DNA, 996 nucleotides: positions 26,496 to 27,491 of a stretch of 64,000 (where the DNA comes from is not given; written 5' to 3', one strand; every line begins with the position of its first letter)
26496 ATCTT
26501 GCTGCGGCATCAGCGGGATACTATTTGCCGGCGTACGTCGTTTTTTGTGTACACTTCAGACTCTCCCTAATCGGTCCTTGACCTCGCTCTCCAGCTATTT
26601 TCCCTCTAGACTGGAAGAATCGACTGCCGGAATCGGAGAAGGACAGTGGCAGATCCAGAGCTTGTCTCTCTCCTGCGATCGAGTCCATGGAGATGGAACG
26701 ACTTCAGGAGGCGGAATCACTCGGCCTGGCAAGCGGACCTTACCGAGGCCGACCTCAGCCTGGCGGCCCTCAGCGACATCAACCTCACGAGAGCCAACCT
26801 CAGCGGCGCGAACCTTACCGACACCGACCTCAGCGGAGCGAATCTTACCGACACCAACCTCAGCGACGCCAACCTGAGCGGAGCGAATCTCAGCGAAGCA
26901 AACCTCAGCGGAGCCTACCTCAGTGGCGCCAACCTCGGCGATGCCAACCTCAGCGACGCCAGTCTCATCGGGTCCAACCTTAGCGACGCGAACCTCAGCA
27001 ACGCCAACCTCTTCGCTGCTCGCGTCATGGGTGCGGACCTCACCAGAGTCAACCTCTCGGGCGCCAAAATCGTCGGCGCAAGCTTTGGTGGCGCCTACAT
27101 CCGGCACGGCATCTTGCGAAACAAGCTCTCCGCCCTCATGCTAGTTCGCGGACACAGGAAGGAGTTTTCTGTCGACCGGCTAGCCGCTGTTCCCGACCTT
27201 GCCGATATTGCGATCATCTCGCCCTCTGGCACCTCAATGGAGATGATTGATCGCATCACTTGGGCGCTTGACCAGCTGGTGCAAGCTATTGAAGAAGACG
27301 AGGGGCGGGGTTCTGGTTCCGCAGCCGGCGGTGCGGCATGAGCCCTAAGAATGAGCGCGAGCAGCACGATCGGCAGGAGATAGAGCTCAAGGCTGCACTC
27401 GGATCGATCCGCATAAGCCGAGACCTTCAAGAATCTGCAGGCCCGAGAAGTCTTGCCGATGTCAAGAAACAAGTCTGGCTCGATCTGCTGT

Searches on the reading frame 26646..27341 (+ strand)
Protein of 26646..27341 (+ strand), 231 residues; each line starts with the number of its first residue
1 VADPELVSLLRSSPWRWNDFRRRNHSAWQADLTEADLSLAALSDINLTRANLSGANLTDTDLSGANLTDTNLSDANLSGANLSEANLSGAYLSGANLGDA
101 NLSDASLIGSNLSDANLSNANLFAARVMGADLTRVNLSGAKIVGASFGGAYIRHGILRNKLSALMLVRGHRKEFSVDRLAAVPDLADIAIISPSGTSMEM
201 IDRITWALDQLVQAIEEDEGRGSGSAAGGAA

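Call 36: search_protein_families(library=phrogs, proteins=[window:26646-27341:+], max_evalue=0.001)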
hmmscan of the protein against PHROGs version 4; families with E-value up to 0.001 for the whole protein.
window:26646-27341:+ (231 aa): 9 families
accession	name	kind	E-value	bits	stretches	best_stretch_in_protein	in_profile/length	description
phrog_31265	-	unknown function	4.1e-32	113.1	2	30-144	39-153/264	-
phrog_7713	-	unknown function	9.6e-28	96.9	3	69-112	29-72/103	-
phrog_923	-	unknown function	6.7e-20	71.4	1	28-149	782-902/990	-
phrog_15350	-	unknown function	2.3e-18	67.3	1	29-148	104-222/494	-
phrog_30240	-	unknown function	1.1e-13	51.8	2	30-119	163-252/438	-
phrog_12514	-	unknown function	2.8e-12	47.6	1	88-155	142-209/287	-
phrog_31567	-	unknown function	7.3e-09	36.8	0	68-96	46-74/151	-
phrog_28766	-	tail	1.2e-06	28.2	1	38-149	142-258/472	tail fiber protein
phrog_7653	-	unknown function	2.1e-06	27.4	1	48-132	194-292/782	-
